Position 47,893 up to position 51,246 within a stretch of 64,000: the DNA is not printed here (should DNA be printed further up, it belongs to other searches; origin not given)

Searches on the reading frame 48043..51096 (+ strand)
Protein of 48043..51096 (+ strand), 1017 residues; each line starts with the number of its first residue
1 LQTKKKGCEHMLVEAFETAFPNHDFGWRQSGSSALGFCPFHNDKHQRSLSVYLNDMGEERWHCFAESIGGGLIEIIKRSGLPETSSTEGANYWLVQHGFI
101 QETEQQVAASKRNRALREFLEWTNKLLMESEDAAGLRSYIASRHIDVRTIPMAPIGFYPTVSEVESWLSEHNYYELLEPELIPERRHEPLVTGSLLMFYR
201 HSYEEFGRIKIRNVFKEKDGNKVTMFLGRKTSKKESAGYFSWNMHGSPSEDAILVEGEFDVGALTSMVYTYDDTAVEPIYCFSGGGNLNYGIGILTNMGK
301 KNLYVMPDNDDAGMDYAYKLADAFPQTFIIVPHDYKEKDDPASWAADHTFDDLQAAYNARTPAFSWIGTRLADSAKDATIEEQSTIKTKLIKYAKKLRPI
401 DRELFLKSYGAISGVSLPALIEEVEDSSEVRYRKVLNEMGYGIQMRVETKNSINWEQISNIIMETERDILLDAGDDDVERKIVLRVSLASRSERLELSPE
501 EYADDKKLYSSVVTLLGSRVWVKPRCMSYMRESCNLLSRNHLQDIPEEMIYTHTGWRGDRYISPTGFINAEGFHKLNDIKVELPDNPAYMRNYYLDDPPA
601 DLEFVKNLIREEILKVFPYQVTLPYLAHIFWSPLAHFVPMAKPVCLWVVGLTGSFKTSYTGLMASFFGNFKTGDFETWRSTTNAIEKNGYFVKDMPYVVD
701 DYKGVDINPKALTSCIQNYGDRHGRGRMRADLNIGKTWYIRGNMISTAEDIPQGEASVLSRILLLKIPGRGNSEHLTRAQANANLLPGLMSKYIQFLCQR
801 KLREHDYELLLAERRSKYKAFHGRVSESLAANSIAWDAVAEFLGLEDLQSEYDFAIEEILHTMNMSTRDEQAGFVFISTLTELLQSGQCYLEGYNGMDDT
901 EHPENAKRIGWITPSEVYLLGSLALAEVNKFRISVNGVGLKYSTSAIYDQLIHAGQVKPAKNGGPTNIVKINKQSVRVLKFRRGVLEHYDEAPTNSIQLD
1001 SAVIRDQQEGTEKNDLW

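Call 9: search_protein_families(library=pfam, proteins=[window:48043-51096:+], max_evalue=0.01)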
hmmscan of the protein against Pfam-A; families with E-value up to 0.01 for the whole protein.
window:48043-51096:+ (1017 aa): 3 families
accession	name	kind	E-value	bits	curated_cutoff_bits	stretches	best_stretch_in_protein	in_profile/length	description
PF06048.17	DUF927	-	6.3e-06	26.5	22.6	1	544-730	103-273/284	Domain of unknown function (DUF927)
PF13155.12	Toprim_2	-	9.3e-05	23.2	22.1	1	253-341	1-84/88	Toprim-like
PF01807.25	Zn_ribbon_DnaG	-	0.0017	18.6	24.9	1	28-77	26-71/98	CHC2 zinc finger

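Call 43: search_solved_structures(query=window:48043-51093:+, max_evalue=1, show_alignments=0)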
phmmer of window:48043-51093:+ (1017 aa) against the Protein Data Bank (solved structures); distinct sequences matched with E-value up to 1: 1.
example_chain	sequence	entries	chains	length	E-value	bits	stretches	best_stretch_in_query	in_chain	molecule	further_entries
8tch_A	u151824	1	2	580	8e-07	30.6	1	616-769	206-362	Pathogenicity island protein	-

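Call 44: search_protein_families(library=phrogs, proteins=[window:48043-51093:+], max_evalue=0.001)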
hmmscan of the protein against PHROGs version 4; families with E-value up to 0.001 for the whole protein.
window:48043-51093:+ (1017 aa): 4 families
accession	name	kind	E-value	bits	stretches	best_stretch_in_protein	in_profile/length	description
phrog_47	-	DNA, RNA and nucleotide metabolism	1.9e-12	47.6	1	37-364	54-337/947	DNA primase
phrog_239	-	DNA, RNA and nucleotide metabolism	1.5e-10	41.6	1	210-362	160-317/801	DNA primase/helicase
phrog_6444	-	DNA, RNA and nucleotide metabolism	3.4e-09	37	0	28-160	30-163/577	DNA primase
phrog_8841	-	DNA, RNA and nucleotide metabolism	4.4e-07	29.9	1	644-846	286-493/633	DNA primase/helicase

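Call 52: find_homologous_proteins(query=window:48043-51093:+, max_evalue=0.00001)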
Query window:48043-51093:+ (1017 aa): 23 proteins with E <= 0.00001 among 8000 candidates.
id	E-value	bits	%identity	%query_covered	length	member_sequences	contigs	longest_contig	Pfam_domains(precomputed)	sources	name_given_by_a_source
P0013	0.0e+0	2353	99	100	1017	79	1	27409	PF06048.18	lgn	-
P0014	0.0e+0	2112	88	99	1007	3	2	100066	PF06048.18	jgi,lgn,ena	jgi:hypothetical protein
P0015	0.0e+0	2070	86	99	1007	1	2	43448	-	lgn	-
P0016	0.0e+0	1513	63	98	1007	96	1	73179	PF06048.18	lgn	-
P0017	0.0e+0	1509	64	98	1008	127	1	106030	PF06048.18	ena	-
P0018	0.0e+0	1507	63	98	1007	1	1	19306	-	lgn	-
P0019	0.0e+0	1444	61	98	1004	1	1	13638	PF01807.26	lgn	-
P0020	0.0e+0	1361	58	98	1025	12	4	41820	PF13155.13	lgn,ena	-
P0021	0.0e+0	1353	58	98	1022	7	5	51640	PF13155.13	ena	-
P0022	0.0e+0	1332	57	99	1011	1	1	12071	-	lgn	-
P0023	0.0e+0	1326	56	99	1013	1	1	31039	PF06048.18,PF13155.13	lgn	-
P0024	0.0e+0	1321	57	96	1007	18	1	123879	PF06048.18,PF01807.26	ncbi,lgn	-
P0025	0.0e+0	1315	56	98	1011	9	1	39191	PF06048.18,PF01807.26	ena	-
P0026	0.0e+0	1291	56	98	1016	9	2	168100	PF01807.26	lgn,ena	-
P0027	0.0e+0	1112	48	98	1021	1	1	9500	PF06048.18,PF13155.13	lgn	-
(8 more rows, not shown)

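Call 56: search_solved_structures(query=A3, max_evalue=1, show_alignments=1)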
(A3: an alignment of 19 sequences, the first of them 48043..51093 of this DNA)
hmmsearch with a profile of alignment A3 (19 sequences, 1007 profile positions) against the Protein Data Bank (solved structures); distinct sequences matched with E-value up to 1: 4.
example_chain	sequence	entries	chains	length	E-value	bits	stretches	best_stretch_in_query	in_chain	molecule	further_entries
2au3_A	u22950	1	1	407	1.4e-10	42.8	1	18-350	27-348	DNA primase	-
8tch_A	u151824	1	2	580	2.6e-08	35.3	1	597-799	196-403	Pathogenicity island protein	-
1d0q_A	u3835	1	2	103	0.00014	22.9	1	16-67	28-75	DNA PRIMASE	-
8bvg_A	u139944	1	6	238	0.71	10.6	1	286-328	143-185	BrUSSLEE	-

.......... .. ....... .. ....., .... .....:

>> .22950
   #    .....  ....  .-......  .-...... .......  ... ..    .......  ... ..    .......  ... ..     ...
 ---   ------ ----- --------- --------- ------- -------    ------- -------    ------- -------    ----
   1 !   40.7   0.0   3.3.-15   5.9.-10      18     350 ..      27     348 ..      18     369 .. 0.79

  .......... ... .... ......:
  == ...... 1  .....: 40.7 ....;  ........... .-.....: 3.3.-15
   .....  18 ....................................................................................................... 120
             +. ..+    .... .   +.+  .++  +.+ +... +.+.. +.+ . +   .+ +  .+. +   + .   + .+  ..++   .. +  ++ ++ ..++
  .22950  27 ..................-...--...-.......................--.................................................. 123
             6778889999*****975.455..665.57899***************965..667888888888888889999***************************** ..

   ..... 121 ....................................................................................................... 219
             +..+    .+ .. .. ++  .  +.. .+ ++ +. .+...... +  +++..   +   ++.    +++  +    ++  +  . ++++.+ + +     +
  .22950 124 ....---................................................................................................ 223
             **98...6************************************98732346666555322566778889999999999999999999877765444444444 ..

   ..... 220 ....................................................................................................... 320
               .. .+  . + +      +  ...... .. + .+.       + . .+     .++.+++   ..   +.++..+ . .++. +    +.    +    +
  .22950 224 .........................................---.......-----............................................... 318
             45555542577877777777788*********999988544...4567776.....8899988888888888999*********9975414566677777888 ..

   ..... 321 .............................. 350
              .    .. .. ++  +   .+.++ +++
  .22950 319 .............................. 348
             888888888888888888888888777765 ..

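Call 73: find_encoding_contigs(protein=P0014, flank=10000, max_places=1)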
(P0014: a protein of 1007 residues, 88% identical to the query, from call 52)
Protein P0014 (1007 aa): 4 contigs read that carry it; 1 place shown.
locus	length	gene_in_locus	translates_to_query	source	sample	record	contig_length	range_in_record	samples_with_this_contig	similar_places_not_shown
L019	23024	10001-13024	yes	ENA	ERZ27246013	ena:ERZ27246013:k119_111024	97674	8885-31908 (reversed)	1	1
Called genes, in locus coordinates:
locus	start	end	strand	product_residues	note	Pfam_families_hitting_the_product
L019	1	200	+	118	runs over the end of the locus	-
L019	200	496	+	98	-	-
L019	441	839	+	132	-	PF06725:3D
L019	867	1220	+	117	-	-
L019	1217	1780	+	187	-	-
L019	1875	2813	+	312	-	PF04542:Sigma70_r2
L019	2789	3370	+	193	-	PF02075:RuvC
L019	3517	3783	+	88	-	PF00216:Bac_DNA_binding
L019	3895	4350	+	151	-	PF11645:PDDEXK_5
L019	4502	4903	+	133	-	-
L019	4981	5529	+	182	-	-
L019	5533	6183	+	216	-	-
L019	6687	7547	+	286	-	PF23977:Pam3_Gp34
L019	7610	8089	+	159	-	PF13876:Phage_gp49_66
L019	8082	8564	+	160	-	-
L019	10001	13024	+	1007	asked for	PF06048:DUF927 (weak)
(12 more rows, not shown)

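Call 74: find_encoding_contigs(protein=P0017, flank=10000, max_places=1)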
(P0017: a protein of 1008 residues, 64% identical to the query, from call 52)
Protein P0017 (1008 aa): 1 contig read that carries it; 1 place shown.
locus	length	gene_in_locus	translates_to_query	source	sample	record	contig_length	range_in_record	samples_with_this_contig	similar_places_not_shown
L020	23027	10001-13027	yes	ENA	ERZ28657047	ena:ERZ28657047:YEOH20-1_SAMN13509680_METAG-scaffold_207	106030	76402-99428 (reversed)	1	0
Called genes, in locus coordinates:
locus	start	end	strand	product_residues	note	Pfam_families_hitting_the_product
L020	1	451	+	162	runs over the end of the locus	PF06725:3D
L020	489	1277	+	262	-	PF01145:Band_7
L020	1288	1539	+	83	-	-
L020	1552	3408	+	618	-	PF00176:SNF2-rel_dom, PF00270:DEAD, PF04851:ResIII, PF00271:Helicase_C (weak)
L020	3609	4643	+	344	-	PF04542:Sigma70_r2 (weak)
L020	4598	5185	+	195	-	PF02075:RuvC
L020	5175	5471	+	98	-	-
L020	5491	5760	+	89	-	PF00216:Bac_DNA_binding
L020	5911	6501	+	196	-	-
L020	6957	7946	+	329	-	PF23977:Pam3_Gp34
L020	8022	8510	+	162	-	-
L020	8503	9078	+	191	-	PF01966:HD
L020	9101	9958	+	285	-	PF12705:PDDEXK_1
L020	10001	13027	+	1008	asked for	PF06048:DUF927 (faint)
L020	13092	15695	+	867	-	PF03167:UDG, PF01612:DNA_pol_A_exo1, PF00476:DNA_pol_A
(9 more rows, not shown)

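Call 79: predict_structure(alignment_id=A3)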
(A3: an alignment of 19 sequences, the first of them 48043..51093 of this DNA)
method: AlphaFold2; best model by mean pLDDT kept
length: 1017 residues; sequences in the alignment: 19
mean_pLDDT: 80.4   pTM: 0.49
mean pLDDT of the five models: 80.4, 78.4, 76.0, 73.5, 69.0
residues with pLDDT >= 90: 250; 70-90: 604; 50-70: 97; < 50: 66
segments of 3 or more residues with pLDDT < 50: 1-8, 680-685, 687-690, 723-740, 990-1017
pLDDT, mean of each block of 10 residues (from residue 1): 35 89 85 85 82 84 86 89 87 86 79 91 95 91 91 93 93 88 86 92 88 85 82 76 84 91 92 84 73 84 89 84 82 87 90 87 86 80 78 74 80 75 66 79 83 84 87 70 89 89 90 88 89 76 68 80 90 85 69 83 93 93 92 82 79 77 86 60 48 52 59 67 41 45 69 68 83 90 89 93 88 89 85 94 95 93 80 83 86 85 86 89 88 78 79 84 85 85 72 33 31 33
secondary structure, 60 per line:
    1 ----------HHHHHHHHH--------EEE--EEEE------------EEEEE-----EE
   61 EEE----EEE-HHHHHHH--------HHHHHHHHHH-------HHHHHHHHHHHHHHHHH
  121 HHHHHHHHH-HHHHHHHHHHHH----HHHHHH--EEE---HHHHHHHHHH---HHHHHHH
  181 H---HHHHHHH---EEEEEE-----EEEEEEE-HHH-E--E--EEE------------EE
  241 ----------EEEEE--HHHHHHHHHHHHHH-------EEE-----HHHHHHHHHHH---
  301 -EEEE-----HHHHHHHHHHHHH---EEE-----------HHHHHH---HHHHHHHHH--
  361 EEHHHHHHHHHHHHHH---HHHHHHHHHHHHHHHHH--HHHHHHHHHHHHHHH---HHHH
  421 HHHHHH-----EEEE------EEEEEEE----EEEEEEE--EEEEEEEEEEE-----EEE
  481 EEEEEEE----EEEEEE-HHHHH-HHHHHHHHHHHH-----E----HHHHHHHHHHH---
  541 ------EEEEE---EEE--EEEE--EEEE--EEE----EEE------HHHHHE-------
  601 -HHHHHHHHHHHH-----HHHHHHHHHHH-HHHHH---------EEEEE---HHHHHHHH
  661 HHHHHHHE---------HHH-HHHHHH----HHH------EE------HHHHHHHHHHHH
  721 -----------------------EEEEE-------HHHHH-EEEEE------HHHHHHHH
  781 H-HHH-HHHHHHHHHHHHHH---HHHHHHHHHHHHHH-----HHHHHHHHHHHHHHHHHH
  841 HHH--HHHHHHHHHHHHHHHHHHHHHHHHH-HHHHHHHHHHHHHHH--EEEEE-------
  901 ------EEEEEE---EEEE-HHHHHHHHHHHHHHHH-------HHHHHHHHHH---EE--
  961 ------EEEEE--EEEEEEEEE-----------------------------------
elements in order (helices of 4 or more, strands of 3 or more residues): H11-19 E28-30 E33-36 E49-53 E59-63 E68-70 H72-78 H87-96 H104-129 H131-142 H147-152 E155-157 H161-170 H174-181 H185-191 E195-200 E206-212 E224-226 E251-255 H258-271 E279-281 H287-297 E302-305 H311-323 E327-329 H341-346 H350-358 H363-376 H380-396 H399-413 H417-426 E432-435 E442-448 E453-459 E462-472 E478-487 E492-497 H499-503 H505-516 H527-537 E547-551 E555-557 E560-563 E566-569 E572-574 E579-581 H588-592 H602-613 H619-629 H631-635 E645-649 H653-667 H682-687 H709-720 E744-748 H756-760 E762-766 H773-781 H787-800 H804-817 H823-843 H846-870 H872-886 E889-893 E907-912 E916-919 H921-936 H944-953 E967-971 E974-982

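Call 82: fold_search(model_id=the predicted structure, library=pdb)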
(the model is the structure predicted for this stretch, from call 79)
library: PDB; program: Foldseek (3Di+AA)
matches with E <= 10: 534; with E <= 0.001: 43
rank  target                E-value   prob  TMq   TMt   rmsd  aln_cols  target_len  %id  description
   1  8tch_A                5.7e-16  1.00  0.35  0.65   6.8       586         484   13  Initiation of replication protein with helicase activity encoded by Pathogenicity Island SaPIBov1 (released 2024-07-03)
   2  2au3                  1.3e-15  1.00  0.27  0.58   8.2       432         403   18  Crystal Structure of the Aquifex aeolicus primase (Zinc Binding and RNA Polymerase Domains) (released 2005-11-15)
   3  8tch_B                5.3e-15  1.00  0.35  0.64   6.8       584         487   13  Initiation of replication protein with helicase activity encoded by Pathogenicity Island SaPIBov1 (released 2024-07-03)
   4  5dgk_A                7.8e-14  1.00  0.35  0.62   7.3       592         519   13  SCCmec type IV Cch - active helicase (released 2016-08-24)
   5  5dgk_B                1.6e-13  1.00  0.35  0.62   7.0       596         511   14  SCCmec type IV Cch - active helicase (released 2016-08-24)
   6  5w34_B                1.8e-10  1.00  0.25  0.68   5.5       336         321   19  Crystal structure of the RNA polymerase domain (RPD) of Mycobacterium tuberculosis primase DnaG in complex with double (released 2018-03-28)
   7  4edg                  7.5e-10  1.00  0.24  0.67   5.0       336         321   14  The structure of the S. aureus DnaG RNA Polymerase Domain bound to ATP and Manganese (released 2012-07-25)
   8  5w35_A                7.5e-10  1.00  0.24  0.64   5.8       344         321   18  Crystal structure of the RNA polymerase domain (RPD) of Mycobacterium tuberculosis primase DnaG in complex with a doub (released 2018-03-28)
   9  5w34_A                1.5e-09  1.00  0.24  0.67   5.5       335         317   18  Crystal structure of the RNA polymerase domain (RPD) of Mycobacterium tuberculosis primase DnaG in complex with double (released 2018-03-28)
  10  5guj                  2.2e-09  1.00  0.25  0.67   5.3       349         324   14  Crystal structure of the Bacillus subtilis DnaG RNA Polymerase Domain, natural degradation of full length DnaG (released 2017-04-19)
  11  5w35_B                2.7e-09  1.00  0.25  0.70   5.1       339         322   18  Crystal structure of the RNA polymerase domain (RPD) of Mycobacterium tuberculosis primase DnaG in complex with a doub (released 2018-03-28)
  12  4e2k                  3.4e-09  1.00  0.24  0.66   5.1       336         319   14  The structure of the S. aureus DnaG RNA Polymerase Domain (released 2012-08-01)
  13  5w33                  4.4e-09  1.00  0.25  0.72   4.4       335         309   19  Crystal structure of the RNA polymerase domain (RPD) of Mycobacterium tuberculosis primase DnaG (released 2018-03-28)
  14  1dd9                  6.9e-09  1.00  0.24  0.65   5.7       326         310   13  STRUCTURE OF THE DNAG CATALYTIC CORE (released 2000-04-07)
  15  5vaz_B                4.0e-08  1.00  0.24  0.66   5.2       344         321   15  Crystal structure of a DNA primase domain from Pseudomonas aeruginosa (released 2017-04-05)
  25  7ola_D                6.7e-05  1.00  0.17  0.37   9.5       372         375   10  Structure of Primase-Helicase in SaPI5 (released 2022-07-13)
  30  7ola_C                1.2e-04  1.00  0.17  0.33   9.2       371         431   11  Structure of Primase-Helicase in SaPI5 (released 2022-07-13)
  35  7ola_A                2.4e-04  1.00  0.17  0.32   9.5       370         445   10  Structure of Primase-Helicase in SaPI5 (released 2022-07-13)
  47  7ola_E                1.6e-03  1.00  0.18  0.41   8.7       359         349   11  Structure of Primase-Helicase in SaPI5 (released 2022-07-13)
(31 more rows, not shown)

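Call 101: search_dna_similar(query=window:48043-51093:+, collection=phages, mode=protein, max_rows=20, max_evalue=0.00001)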
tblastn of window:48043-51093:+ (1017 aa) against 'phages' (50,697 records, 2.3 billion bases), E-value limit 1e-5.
Records with a match: 2; places in all: 2; records where one place covers at least 80% of the query: 0.
Best place of each record, by identity: <60% 2.
By first word of the organism name: Bacteriophage 2.
By host as written in the record: - 2.
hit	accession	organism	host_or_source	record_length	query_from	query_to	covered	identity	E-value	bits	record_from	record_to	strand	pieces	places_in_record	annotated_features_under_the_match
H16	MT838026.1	Bacteriophage sp.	human fecal samples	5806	551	962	41%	26.3%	1e-15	88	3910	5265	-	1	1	record has no annotation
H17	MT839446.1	Bacteriophage sp.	human fecal samples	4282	544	931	38%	26.4%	3e-19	100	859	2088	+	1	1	record has no annotation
